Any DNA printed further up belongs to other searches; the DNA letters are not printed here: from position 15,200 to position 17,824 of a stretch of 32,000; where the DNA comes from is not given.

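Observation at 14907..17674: Tandem classical-AAA ATPase with long unknown N-domain plus a small SLOG/DUF2493-like partner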

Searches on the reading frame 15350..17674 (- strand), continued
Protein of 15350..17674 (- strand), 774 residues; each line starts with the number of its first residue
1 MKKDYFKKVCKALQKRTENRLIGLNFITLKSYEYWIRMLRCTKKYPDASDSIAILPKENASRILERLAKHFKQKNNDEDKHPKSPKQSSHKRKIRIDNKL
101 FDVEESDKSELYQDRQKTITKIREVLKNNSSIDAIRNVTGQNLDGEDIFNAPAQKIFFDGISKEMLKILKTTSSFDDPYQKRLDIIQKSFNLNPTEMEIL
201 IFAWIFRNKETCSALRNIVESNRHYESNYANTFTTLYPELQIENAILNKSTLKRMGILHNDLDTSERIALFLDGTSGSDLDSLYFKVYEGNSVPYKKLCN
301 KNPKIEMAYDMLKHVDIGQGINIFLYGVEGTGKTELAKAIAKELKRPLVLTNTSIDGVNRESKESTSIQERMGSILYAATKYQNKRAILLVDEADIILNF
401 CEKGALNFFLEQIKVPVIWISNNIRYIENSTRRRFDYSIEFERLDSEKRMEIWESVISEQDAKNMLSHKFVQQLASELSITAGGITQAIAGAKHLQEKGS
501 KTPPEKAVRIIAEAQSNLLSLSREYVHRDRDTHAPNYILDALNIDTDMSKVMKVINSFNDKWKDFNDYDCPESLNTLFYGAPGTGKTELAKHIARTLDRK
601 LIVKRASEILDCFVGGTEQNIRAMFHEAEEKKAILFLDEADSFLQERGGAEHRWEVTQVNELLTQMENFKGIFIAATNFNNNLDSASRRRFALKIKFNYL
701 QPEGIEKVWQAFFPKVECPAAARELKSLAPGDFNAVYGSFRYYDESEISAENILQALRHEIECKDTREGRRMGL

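Call 29: find_related_loci(query=A2, collection=genome_contigs, flank=10000)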
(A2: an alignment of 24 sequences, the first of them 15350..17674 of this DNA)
Query A2 (774 aa) in genome_contigs; peptide patterns used: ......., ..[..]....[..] (x = any residue, [..] = any of these).
156 stretches matched a pattern; 57 encode a relative of the query (tblastn E <= 1e-3); 53 distinct loci.
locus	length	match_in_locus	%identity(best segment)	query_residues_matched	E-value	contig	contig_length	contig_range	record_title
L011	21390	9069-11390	74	1-774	0e+0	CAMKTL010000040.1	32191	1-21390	MAG: uncultured Fibrobacter sp. isolate SRR12081295_bin.74_metaWRAP_v1.3_MAG genome assembly, contig: ERZ12289769.1699,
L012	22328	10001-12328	73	1-774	0e+0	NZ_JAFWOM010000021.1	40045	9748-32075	MAG: Fibrobacter sp. isolate RGIG5926 Sheep_Omasum-1__c106936, whole genome shotgun sequence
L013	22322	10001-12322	69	1-774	0e+0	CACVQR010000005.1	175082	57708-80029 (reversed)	MAG: Fibrobacter succinogenes isolate RUG10152 genome assembly, contig: RUG10152_asm_5, whole genome shotgun sequence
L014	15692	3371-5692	69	1-774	0e+0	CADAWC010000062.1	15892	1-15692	MAG: Fibrobacter succinogenes isolate RUG13674 genome assembly, contig: RUG13674_asm_62, whole genome shotgun sequence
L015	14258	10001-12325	69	1-774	0e+0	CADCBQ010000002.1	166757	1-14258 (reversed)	MAG: Fibrobacter succinogenes isolate RUG14497 genome assembly, contig: RUG14497_asm_2, whole genome shotgun sequence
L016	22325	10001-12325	68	1-774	0e+0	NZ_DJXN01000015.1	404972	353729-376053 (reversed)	MAG: Fibrobacter sp. UBA7003 UBA7003_contig_284, whole genome shotgun sequence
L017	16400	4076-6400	69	1-774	0e+0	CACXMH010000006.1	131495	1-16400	MAG: Fibrobacter succinogenes isolate RUG11387 genome assembly, contig: RUG11387_asm_6, whole genome shotgun sequence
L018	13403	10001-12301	69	1-774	0e+0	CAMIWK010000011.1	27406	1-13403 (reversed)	MAG: uncultured Fibrobacter sp. isolate SRR12081302_bin.21_metaWRAP_v1.3_MAG genome assembly, contig: ERZ12289775.2615,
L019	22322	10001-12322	68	1-774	0e+0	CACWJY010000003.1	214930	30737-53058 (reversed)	MAG: Fibrobacter succinogenes isolate RUG10650 genome assembly, contig: RUG10650_asm_3, whole genome shotgun sequence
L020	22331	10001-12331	59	1-774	0e+0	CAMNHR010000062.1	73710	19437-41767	MAG: uncultured Fibrobacter sp. isolate SRR873595_bin.6_metaWRAP_v1.3_MAG genome assembly, contig: ERZ1756110.3430296, w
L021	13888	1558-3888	59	1-774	0e+0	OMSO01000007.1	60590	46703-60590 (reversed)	uncultured Fibrobacter sp. isolate RUG831 genome assembly, contig: scaffold_230, whole genome shotgun sequence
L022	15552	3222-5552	59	1-774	0e+0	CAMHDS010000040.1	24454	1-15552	MAG: uncultured Fibrobacter sp. isolate SRR11784291_bin.31_metaWRAP_v1.3_MAG genome assembly, contig: ERZ12202683.1818,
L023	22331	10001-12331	58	1-774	0e+0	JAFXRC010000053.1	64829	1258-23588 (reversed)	MAG: Fibrobacter sp. isolate RGIG6669 Sheep_Rumen-1__c689209, whole genome shotgun sequence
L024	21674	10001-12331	58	1-774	0e+0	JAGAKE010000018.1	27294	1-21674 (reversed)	MAG: Fibrobacteraceae bacterium isolate RGIG8517 Water_deer_Cecum-2__c200, whole genome shotgun sequence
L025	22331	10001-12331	59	1-774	0e+0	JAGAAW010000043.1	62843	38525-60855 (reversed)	MAG: Fibrobacter sp. isolate RGIG8275 Water_buffalos_Rumen-5__c711082, whole genome shotgun sequence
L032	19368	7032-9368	57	1-774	0e+0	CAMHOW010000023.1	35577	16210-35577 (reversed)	MAG: uncultured Fibrobacter sp. isolate SRR11784286_bin.20_metaWRAP_v1.3_MAG genome assembly, contig: ERZ12202890.297, w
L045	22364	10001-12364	36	5-774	1e-149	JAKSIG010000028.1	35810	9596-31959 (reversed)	MAG: Fibrobacter sp. isolate Horse_feces15 MAG015_28, whole genome shotgun sequence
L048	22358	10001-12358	37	5-774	6e-144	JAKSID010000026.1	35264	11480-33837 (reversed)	MAG: Fibrobacter sp. isolate Horse_feces12 MAG012_26, whole genome shotgun sequence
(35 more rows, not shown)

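Call 34: search_protein_families(library=pfam, proteins=[L016:12343-13425:+, L015:12968-13345:+, L012:12631-13788:+, L048:8857-9885:+, L045:12459-12956:-, L005:3846-5009:+, L001:3544-5352:+, L032:7032-9368:+], max_evalue=0.05)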
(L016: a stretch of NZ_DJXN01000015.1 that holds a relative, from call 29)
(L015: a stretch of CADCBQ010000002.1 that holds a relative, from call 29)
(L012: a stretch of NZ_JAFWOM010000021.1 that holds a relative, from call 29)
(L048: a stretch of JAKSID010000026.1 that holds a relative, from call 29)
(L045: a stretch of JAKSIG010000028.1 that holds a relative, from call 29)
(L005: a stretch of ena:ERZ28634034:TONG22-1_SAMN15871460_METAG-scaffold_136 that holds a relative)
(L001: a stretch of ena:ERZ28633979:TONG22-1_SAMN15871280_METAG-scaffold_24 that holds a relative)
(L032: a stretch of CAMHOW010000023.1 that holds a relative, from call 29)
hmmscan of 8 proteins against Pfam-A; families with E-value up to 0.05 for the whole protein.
L016:12343-13425:+ (360 aa): 0 families

L015:12968-13345:+ (125 aa): 0 families

L012:12631-13788:+ (385 aa): 0 families

L048:8857-9885:+ (342 aa): 4 families
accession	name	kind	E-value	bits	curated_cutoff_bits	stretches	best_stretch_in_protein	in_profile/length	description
PF02661.23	Fic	-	4.3e-12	47.2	24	1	113-199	1-93/93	Fic/DOC family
PF13776.11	DUF4172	-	2e-08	34.9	25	1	9-63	1-58/82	Domain of unknown function (DUF4172)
PF02020.24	W2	-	0.034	14.7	30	0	83-165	6-75/79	eIF4-gamma/eIF5/eIF2-epsilon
PF00237.24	Ribosomal_L22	-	0.038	14.6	28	0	262-335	28-62/104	Ribosomal protein L22p/L17e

L045:12459-12956:- (165 aa): 1 family
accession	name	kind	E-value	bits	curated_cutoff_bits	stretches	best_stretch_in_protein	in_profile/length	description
PF06803.17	DUF1232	-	2.1e-09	37.4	23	1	79-110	3-34/37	Protein of unknown function (DUF1232)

L005:3846-5009:+ (387 aa): 2 families
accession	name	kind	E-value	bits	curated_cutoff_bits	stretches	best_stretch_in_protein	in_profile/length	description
PF00149.33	Metallophos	-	5.1e-10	40.5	21.5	1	7-219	3-190/191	Calcineurin-like phosphoesterase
PF12850.12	Metallophos_2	-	3.3e-05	24.4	27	1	8-119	4-91/154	Calcineurin-like phosphoesterase superfamily domain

L001:3544-5352:+ (602 aa): 4 families
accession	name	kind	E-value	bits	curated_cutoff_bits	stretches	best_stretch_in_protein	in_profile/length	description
PF03412.21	Peptidase_C39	-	7.3e-07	29.5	22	1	465-586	3-113/133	Peptidase C39 family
PF13091.12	PLDc_2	-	1.5e-05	25.3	27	1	48-133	39-120/132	PLD-like domain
PF09565.16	RE_NgoFVII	-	0.00077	19.2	23.8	1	85-159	92-160/162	NgoFVII restriction endonuclease N-terminal PLD domain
PF09778.15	Guanylate_cyc_2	-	0.01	15.6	28.1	1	464-490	1-28/212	Guanylylate cyclase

L032:7032-9368:+ (779 aa): 44 families (the best 25 are shown)
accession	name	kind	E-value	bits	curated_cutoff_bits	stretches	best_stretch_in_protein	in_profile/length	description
PF00004.35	AAA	-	6.6e-44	150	21.2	2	581-703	1-130/131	ATPase family associated with various cellular activities (AAA)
PF07728.20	AAA_5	-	2.2e-11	44.4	22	2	580-648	1-78/139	AAA domain (dynein-related subfamily)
PF13191.12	AAA_16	-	6.6e-10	40.2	32.6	2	309-355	8-52/167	AAA ATPase domain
PF00910.28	RNA_helicase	-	1.9e-08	35.2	21.5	2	581-613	1-33/105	RNA helicase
PF05496.18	RuvB_N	-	2.1e-08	34.5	27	1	580-647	35-95/159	Holliday junction DNA helicase RuvB P-loop domain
PF13521.12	AAA_28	-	6.6e-08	33.4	27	2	328-376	2-50/164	AAA domain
PF13401.12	AAA_22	-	7e-08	33.3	27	0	327-365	7-47/130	AAA domain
PF13238.12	AAA_18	-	3.6e-07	31.1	29.4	1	581-615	1-35/128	AAA domain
PF06068.19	TIP49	-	2.3e-06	27.5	23.8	1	312-358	38-83/347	TIP49 P-loop domain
PF13479.12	AAA_24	-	3.2e-06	27.6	27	1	325-355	2-28/195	AAA domain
PF13207.12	AAA_17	-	8.5e-06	26.5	27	1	584-652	1-68/136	AAA domain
PF07724.20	AAA_2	-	1e-05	26.1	27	1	580-660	5-90/166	AAA domain (Cdc48 subfamily)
PF12774.13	AAA_6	-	2.2e-05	24.1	25.2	0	330-356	37-63/327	Hydrolytic ATP binding site of dynein motor region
PF02367.23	TsaE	-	3.4e-05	24.2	26.6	0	324-350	20-46/128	Threonylcarbamoyl adenosine biosynthesis protein TsaE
PF24883.2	NPHP3_N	-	4.2e-05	24.2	24.8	0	577-605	21-49/164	Nephrocystin 3, N-terminal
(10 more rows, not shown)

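Call 52: search_protein_families(library=padloc, proteins=[L016:12343-13425:+, L015:12968-13345:+], max_evalue=0.01)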
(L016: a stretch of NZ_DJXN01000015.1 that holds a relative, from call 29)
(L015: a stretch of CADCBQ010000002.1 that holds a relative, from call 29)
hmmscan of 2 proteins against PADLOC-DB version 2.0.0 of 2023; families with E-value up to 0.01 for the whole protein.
L016:12343-13425:+ (360 aa): 0 families

L015:12968-13345:+ (125 aa): 0 families

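Call 58: search_dna_similar(query=window:15350-17674:-, collection=phages, mode=protein, max_evalue=1e-10, max_rows=15)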
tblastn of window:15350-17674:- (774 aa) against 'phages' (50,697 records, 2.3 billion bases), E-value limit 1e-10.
Records with a match: 25; places in all: 26; records where one place covers at least 80% of the query: 0.
Best place of each record, by identity: <60% 25.
By first word of the organism name: Rhodobacter 11; Bacteriophage 4; Paenibacillus 4; Acidianus 2; Bicaudavirus 2; Moraxella 1; Escherichia 1.
By host as written in the record: Rhodobacter capsulatus YW1 11; - 5; Paenibacillus larvae 2; Paenibacillus larvae 2006 2; Moraxella catarrhalis 1; Sulfolobus solfataricus 1; Acidianus convivator AA9 1; Acidianus convivator 1; and 1 more.
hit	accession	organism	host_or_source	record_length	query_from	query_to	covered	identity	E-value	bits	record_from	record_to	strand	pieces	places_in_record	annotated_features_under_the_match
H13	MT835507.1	Bacteriophage sp.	human fecal samples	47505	319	773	59%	32.1%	3e-51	200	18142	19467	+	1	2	record has no annotation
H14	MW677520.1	Rhodobacter phage RcOceanus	Rhodobacter capsulatus YW1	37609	576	729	20%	35.6%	7e-16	89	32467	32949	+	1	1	49: AAA-ATPase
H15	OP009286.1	Rhodobacter phage RcSwan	Rhodobacter capsulatus YW1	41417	576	729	20%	35.6%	9e-16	88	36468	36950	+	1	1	AAA-ATPase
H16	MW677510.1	Rhodobacter phage RcDormio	Rhodobacter capsulatus YW1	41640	576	729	20%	35.6%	9e-16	88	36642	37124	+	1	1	61: AAA-ATPase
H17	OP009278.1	Rhodobacter phage RcMamaDuck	Rhodobacter capsulatus YW1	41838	576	729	20%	35.6%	1e-15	88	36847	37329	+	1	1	AAA-ATPase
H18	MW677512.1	Rhodobacter phage RcFrancesLouise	Rhodobacter capsulatus YW1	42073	576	729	20%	35.6%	1e-15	88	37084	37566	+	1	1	63: AAA-ATPase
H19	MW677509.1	Rhodobacter phage RcBaka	Rhodobacter capsulatus YW1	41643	576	729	20%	35.6%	1e-15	88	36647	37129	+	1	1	62: AAA-ATPase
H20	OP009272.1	Rhodobacter phage RcKai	Rhodobacter capsulatus YW1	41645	576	729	20%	35.6%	1e-15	88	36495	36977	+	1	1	AAA-ATPase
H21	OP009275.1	Rhodobacter phage RcKvothe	Rhodobacter capsulatus YW1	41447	576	729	20%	35.6%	1e-15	88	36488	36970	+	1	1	AAA-ATPase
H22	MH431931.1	Paenibacillus phage Yyerffej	Paenibacillus larvae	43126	566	736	22%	32.0%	9e-15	85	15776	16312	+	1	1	AAA domain ATPase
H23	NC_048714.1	Paenibacillus phage Yyerffej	Paenibacillus larvae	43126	566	736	22%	32.0%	9e-15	85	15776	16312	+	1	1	AAA family ATPase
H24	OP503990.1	Paenibacillus phage Dash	Paenibacillus larvae 2006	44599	566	736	22%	32.0%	9e-15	85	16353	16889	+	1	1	RecA-like protease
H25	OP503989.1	Paenibacillus phage Callan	Paenibacillus larvae 2006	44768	566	736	22%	32.0%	9e-15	85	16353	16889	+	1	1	RecA-like protease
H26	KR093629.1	Moraxella phage Mcat5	Moraxella catarrhalis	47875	578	736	21%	34.3%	2e-15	87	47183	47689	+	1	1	hypothetical protein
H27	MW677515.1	Rhodobacter phage RcHotPocket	Rhodobacter capsulatus YW1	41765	576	729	20%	35.0%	2e-15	87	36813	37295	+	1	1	62: AAA-ATPase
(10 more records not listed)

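Call 77: list_cluster_members(proteins=[window:15350-17674:-, window:14907-15314:-])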
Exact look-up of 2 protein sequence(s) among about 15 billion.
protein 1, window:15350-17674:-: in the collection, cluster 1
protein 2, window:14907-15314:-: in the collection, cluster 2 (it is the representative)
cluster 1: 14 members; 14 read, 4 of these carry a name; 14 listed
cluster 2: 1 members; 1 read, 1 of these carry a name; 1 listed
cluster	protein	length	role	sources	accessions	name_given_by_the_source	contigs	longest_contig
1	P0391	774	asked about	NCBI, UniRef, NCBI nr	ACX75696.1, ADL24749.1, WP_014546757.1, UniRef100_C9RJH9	ATPase, AAA family protein [Fibrobacter succinogenes subsp. succinogenes S85] | AAA ATPase central domain protein n=1 Tax=Fibrobacter succinogenes (strain ATCC 19169 / ... | AAA family ATPase [Fibrobacter succinogenes]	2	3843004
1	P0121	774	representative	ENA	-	-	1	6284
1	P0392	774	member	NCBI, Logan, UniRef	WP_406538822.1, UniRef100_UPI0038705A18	AAA family ATPase [Fibrobacter sp.] | AAA family ATPase n=1 Tax=Fibrobacter sp. TaxID=35828 RepID=UPI0038705A18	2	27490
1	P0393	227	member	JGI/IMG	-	SpoVK/Ycf46/Vps4 family AAA+-type ATPase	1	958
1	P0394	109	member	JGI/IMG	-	MoxR-like ATPase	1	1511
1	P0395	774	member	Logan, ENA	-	-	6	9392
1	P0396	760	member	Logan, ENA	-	-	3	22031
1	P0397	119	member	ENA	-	-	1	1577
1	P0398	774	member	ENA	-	-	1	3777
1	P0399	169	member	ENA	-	-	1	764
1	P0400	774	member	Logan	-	-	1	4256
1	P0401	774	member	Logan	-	-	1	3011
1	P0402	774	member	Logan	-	-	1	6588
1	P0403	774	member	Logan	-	-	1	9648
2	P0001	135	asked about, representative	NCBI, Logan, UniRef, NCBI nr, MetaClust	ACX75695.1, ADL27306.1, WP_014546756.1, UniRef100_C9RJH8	conserved hypothetical protein [Fibrobacter succinogenes subsp. succinogenes S85] | Adenine-specific DNA-methyltransferase n=1 Tax=Fibrobacter succinogenes (strain ATCC ... | hypothetical protein [Fibrobacter succinogenes]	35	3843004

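Call 78: find_homologous_proteins(query=L012:12631-13788:+, max_evalue=0.00001)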
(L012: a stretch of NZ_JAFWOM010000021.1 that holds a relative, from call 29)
Query L012:12631-13788:+ (385 aa): 15 proteins with E <= 0.00001 among 2095 candidates.
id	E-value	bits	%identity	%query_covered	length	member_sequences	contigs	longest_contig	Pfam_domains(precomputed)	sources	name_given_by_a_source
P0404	1.8e-241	819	95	98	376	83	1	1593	-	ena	-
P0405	1.5e-215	734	89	98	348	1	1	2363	-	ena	-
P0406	1.9e-199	680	79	98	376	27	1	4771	-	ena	-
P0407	1.6e-113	398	53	91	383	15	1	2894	-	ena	-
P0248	7.3e-111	389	53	91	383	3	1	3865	-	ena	-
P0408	2.3e-96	341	55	77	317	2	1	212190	-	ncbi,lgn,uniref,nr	ncbi:hypothetical protein [Fibrobacter sp. UWB12]|uniref:hypothetical protein n=1 Tax=Fibrobacter sp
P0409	2.2e-95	338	76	51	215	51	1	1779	-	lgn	-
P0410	1.8e-84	302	71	50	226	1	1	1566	-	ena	-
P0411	1.3e-75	273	51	49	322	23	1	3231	-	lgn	-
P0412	1.0e-50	191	56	46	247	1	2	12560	-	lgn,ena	-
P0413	5.8e-48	182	51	46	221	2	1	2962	-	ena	-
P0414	1.4e-28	118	46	45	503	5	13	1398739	PF03747.20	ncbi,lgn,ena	-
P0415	2.2e-24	104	43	45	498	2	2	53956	PF03747.20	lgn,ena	-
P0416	6.7e-24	103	41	45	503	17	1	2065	PF03747.20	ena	-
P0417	1.5e-21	95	36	53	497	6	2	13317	PF03747.20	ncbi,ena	-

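Call 80: find_encoding_contigs(protein=P0408, flank=7000, max_places=2)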
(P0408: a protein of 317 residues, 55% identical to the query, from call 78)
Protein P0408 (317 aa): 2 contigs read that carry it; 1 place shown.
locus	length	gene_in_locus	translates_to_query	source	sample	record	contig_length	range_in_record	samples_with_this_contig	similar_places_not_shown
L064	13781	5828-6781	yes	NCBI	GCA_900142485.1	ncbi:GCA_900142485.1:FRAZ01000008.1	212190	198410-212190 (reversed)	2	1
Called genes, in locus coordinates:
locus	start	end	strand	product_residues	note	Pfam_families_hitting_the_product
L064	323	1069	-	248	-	-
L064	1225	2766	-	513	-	PF00474:SSF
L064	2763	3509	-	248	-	PF05368:NmrA (weak), PF13460:NAD_binding_10, PF08732:HIM1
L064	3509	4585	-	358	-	PF00300:His_Phos_1 (faint)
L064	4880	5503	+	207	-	PF13527:Acetyltransf_9, PF00583:Acetyltransf_1, PF13508:Acetyltransf_7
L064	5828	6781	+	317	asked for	-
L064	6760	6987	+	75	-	-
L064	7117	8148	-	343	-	PF13020:NOV_C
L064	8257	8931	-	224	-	-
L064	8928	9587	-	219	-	-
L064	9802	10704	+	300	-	PF13310:Virulence_RhuM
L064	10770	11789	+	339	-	PF25583:WCX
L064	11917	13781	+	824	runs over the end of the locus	PF00343:Phosphorylase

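Call 81: find_encoding_contigs(protein=P0414, flank=6000, max_places=3)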
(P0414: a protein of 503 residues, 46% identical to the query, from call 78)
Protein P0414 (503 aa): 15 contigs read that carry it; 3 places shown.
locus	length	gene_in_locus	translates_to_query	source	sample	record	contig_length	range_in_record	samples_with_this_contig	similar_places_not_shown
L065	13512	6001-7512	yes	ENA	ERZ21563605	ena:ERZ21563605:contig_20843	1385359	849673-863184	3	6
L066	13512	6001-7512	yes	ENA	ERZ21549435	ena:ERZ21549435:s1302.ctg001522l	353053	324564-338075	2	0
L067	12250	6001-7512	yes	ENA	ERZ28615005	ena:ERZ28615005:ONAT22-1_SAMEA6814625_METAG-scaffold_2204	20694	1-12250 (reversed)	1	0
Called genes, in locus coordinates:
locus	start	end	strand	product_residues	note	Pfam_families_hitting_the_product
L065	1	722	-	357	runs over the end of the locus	PF03845:Spore_permease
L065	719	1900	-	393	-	PF25198:Spore_GerAC_N, PF05504:Spore_GerAC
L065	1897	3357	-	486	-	PF03323:GerA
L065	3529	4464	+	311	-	PF20586:DUF6788 (weak), PF02661:Fic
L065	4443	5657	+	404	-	PF01938:TRAM (weak), PF05958:tRNA_U5-meth_tr, PF03848:TehB (weak), PF05175:MTS, PF09445:Methyltransf_15, PF13847:Methyltransf_31, PF13649:Methyltransf_25 (weak), PF05958:tRNA_U5-meth_tr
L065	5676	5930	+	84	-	PF13673:Acetyltransf_10 (weak), PF13508:Acetyltransf_7 (weak), PF00583:Acetyltransf_1 (weak), PF14542:Acetyltransf_CG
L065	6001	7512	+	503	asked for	PF03747:ADP_ribosyl_GH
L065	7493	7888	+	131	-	PF04266:ASCH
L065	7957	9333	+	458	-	PF00206:Lyase_1, PF14698:ASL_C2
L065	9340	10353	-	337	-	-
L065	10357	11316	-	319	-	-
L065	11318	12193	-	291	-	PF00149:Metallophos, PF12850:Metallophos_2 (weak)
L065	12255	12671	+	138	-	-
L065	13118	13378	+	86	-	PF02576:RimP_N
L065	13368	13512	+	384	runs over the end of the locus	PF08529:NusA_N, PF13184:KH_NusA_1st, PF26594:KH_NusA_2nd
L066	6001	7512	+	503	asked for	PF03747:ADP_ribosyl_GH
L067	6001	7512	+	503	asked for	PF03747:ADP_ribosyl_GH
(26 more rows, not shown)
